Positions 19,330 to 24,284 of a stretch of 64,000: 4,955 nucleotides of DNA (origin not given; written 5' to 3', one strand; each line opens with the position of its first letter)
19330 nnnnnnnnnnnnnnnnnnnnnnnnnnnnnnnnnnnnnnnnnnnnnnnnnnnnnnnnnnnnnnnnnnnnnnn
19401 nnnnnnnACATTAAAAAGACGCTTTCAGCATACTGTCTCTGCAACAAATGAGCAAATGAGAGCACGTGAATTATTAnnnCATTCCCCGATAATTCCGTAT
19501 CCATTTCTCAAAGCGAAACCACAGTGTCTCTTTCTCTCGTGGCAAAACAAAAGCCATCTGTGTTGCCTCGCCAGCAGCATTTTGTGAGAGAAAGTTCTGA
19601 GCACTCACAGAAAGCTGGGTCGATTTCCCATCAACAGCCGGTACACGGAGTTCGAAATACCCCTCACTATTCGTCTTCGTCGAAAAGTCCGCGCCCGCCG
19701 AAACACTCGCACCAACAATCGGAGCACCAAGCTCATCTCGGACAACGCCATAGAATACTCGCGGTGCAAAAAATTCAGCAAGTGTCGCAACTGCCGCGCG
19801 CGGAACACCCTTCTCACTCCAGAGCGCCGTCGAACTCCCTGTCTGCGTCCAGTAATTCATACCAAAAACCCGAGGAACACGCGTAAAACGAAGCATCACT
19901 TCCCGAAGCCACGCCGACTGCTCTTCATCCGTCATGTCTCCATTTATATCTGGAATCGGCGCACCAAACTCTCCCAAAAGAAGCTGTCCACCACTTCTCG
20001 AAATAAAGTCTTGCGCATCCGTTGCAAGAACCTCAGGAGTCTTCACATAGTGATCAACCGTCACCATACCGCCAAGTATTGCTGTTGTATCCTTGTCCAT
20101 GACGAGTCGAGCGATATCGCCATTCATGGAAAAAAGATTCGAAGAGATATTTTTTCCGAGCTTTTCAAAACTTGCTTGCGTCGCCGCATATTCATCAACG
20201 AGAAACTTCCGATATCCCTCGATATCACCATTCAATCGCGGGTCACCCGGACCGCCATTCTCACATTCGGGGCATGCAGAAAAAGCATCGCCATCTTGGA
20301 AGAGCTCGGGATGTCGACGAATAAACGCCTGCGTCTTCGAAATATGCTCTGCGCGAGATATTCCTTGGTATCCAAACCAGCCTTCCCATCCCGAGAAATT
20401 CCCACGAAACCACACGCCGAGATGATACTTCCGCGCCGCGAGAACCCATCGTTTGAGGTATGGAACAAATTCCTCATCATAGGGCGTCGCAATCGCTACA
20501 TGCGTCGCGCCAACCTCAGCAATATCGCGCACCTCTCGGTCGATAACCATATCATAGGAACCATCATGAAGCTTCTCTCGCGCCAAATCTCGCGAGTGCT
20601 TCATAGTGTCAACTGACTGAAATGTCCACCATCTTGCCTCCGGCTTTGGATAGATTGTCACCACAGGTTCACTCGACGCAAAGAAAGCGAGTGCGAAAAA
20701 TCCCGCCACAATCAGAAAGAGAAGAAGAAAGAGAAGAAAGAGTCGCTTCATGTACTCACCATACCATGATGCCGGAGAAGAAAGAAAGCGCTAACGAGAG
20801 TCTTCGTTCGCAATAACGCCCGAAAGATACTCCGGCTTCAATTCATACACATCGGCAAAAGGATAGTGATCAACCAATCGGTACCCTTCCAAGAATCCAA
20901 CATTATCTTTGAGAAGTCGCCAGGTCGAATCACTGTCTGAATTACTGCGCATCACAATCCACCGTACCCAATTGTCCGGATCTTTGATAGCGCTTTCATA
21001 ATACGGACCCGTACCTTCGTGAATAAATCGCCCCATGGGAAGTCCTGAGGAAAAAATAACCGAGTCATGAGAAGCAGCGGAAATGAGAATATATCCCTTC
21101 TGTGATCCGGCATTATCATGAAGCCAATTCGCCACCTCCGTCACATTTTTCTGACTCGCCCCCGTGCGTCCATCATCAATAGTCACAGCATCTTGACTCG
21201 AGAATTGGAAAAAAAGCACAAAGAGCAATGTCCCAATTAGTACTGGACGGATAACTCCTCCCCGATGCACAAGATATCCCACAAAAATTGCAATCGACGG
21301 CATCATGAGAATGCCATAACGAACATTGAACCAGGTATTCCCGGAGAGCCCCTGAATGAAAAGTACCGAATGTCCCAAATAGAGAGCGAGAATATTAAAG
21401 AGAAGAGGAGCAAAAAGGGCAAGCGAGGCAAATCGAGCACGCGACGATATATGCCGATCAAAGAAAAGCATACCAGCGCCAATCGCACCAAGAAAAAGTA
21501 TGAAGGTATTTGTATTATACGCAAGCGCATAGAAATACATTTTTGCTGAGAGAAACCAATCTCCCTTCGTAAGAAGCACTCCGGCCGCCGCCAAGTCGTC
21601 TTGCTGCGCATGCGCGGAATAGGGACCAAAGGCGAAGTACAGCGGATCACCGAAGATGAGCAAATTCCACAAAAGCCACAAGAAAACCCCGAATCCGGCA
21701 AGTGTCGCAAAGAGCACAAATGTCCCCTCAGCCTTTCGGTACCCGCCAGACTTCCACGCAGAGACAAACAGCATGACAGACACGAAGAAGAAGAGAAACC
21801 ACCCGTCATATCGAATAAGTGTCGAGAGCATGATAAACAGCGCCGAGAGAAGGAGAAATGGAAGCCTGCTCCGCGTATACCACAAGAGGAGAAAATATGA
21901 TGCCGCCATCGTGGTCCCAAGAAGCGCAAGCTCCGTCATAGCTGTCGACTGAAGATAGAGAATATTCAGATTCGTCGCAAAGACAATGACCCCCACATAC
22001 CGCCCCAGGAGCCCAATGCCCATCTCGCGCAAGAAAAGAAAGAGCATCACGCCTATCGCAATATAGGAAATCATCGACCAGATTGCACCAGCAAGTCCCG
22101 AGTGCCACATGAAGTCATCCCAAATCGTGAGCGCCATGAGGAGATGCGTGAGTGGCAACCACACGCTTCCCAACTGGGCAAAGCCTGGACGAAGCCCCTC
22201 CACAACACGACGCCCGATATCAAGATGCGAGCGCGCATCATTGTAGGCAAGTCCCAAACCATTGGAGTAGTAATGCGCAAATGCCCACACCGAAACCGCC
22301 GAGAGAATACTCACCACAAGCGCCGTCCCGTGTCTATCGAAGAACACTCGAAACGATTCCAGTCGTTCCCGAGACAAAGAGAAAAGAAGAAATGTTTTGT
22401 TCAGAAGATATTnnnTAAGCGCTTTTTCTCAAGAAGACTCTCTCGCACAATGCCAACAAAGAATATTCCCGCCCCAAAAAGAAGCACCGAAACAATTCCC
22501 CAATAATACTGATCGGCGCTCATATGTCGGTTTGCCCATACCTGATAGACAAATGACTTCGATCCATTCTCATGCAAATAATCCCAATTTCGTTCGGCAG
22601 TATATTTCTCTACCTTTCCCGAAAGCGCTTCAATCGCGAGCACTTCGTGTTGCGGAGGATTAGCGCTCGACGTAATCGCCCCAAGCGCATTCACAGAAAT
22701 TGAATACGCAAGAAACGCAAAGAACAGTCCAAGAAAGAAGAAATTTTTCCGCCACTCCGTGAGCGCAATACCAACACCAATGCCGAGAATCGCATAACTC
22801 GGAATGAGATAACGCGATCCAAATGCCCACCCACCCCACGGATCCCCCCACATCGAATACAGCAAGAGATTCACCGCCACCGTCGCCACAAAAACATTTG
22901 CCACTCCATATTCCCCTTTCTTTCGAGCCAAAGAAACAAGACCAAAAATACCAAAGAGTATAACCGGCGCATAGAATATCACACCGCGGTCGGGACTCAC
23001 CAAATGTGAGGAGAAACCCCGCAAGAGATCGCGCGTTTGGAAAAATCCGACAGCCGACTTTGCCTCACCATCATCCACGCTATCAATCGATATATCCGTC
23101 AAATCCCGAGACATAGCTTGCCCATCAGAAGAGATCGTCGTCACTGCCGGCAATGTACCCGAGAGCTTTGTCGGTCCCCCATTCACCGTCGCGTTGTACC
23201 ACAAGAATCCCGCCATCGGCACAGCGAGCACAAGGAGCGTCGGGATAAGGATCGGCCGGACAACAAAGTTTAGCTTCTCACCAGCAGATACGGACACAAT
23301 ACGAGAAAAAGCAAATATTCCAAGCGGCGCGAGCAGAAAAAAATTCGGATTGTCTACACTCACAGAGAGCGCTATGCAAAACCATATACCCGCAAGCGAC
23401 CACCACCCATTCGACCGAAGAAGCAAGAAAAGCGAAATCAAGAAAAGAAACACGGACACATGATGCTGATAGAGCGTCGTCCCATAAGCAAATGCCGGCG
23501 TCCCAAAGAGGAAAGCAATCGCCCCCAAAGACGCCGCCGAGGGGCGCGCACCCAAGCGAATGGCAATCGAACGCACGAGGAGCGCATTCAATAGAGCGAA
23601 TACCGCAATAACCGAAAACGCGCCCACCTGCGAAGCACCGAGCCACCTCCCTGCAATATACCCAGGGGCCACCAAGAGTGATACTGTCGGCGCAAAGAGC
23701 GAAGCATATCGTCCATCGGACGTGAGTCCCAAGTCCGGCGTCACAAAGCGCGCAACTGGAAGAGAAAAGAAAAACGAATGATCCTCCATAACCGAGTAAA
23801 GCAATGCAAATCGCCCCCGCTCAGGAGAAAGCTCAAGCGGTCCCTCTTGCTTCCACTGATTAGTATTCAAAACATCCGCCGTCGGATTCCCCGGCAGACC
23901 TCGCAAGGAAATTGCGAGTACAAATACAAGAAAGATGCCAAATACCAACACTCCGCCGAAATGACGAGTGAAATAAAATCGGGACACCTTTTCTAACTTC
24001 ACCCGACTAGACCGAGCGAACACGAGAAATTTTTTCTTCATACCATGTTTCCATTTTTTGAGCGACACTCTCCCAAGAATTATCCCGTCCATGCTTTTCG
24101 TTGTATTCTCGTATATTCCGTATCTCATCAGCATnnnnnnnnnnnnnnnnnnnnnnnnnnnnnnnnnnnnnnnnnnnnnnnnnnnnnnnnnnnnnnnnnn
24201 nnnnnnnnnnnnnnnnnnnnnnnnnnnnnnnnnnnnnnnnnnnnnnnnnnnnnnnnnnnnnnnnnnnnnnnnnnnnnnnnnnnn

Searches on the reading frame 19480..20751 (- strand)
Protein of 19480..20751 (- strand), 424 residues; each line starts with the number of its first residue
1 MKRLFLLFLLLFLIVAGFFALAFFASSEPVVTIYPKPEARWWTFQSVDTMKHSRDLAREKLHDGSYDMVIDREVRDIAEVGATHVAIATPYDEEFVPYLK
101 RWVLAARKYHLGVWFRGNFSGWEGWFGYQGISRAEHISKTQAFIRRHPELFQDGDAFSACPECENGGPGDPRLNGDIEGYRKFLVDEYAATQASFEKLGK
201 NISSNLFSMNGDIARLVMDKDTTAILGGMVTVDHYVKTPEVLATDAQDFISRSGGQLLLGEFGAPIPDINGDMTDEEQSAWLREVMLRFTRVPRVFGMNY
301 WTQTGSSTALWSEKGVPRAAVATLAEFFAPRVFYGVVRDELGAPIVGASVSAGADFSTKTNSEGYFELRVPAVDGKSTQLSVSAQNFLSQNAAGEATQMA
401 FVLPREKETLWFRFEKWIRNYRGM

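Call 10: search_protein_families(library=pfam, proteins=[window:19480-20751:-], max_evalue=0.001)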
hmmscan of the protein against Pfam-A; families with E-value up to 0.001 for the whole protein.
window:19480-20751:- (424 aa): 2 families
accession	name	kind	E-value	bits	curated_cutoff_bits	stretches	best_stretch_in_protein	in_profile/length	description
PF13620.12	CarboxypepD_reg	-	8.4e-09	36.1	32.3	1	335-399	4-77/82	Carboxypeptidase regulatory-like domain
PF13715.12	CarbopepD_reg_2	-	0.00041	20.8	32.2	1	335-390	3-58/88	CarboxypepD_reg-like domain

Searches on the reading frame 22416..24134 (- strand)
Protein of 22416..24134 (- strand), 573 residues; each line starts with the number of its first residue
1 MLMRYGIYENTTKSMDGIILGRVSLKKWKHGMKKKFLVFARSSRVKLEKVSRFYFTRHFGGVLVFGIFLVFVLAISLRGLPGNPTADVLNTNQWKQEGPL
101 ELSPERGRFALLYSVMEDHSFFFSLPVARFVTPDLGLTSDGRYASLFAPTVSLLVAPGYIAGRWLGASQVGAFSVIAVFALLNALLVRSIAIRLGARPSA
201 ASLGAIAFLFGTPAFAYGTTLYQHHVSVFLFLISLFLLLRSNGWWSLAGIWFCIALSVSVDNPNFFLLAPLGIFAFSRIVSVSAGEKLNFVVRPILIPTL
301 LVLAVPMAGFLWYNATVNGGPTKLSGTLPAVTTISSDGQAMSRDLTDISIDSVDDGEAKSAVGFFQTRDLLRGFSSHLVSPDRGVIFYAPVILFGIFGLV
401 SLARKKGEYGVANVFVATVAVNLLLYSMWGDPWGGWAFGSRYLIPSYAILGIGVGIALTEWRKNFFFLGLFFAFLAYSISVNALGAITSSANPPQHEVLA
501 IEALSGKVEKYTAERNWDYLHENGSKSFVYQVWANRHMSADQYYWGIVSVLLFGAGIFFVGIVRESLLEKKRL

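Call 10: search_protein_families(library=pfam, proteins=[window:22416-24134:-], max_evalue=0.001)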
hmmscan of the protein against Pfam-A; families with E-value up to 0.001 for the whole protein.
window:22416-24134:- (573 aa): 0 families

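Call 33: search_protein_families(library=pfam, proteins=[window:22416-24134:-], max_evalue=5)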
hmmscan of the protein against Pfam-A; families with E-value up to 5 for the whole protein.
window:22416-24134:- (573 aa): 0 families

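Call 41: search_protein_families(library=ncbifam, proteins=[window:22416-24134:-], max_evalue=0.01)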
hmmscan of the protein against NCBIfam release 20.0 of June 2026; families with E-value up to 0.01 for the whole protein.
window:22416-24134:- (573 aa): 1 family
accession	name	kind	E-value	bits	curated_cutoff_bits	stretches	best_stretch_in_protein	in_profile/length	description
NF047440.1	LA3751_2_3_fam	subfamily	1e-11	44.3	200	2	367-488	263-388/460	LA_3751/LA_3752 family putative glycosyltransferase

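Call 53: search_solved_structures(query=window:22416-24134:-, max_evalue=1)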
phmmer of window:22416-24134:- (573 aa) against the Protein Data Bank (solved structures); distinct sequences matched with E-value up to 1: 1.
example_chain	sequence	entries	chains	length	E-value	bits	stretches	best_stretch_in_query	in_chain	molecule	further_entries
4je1_A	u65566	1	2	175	0.16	13.6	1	315-353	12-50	Probable thiol peroxidase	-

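Call 76: find_homologous_proteins(query=window:22416-24134:-, max_evalue=0.00001)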
Query window:22416-24134:- (573 aa): 1342 proteins with E <= 0.00001 among 8000 candidates; the best 120 are listed.
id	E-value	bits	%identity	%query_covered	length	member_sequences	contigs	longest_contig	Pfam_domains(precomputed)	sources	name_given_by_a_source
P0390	0.0e+0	1196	100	95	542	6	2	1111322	-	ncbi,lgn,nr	ncbi:MAG: hypothetical protein IPJ67_04070 [Candidatus Moraniibacteriota bacterium]|nr:MAG: hypothet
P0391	2.1e-269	913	77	92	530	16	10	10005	-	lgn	-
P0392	4.7e-264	895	77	89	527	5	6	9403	-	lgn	-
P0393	3.7e-263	892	77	89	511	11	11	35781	-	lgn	-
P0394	1.5e-185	636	56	92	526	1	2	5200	-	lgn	-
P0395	5.0e-184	631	58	90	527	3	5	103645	-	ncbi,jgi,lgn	jgi:hypothetical protein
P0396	1.6e-183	629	56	89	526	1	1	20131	-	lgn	-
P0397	5.2e-179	615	55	89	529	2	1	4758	-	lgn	-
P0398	1.8e-178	613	57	95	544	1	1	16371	-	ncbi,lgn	-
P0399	8.6e-177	607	56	89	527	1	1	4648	-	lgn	-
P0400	1.1e-175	604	56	87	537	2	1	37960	-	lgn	-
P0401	5.3e-175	601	56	87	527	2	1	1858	-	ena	-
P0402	2.7e-174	599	53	92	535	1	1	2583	-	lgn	-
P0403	6.3e-174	598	55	89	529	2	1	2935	-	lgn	-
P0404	4.3e-173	595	54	91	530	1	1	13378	-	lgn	-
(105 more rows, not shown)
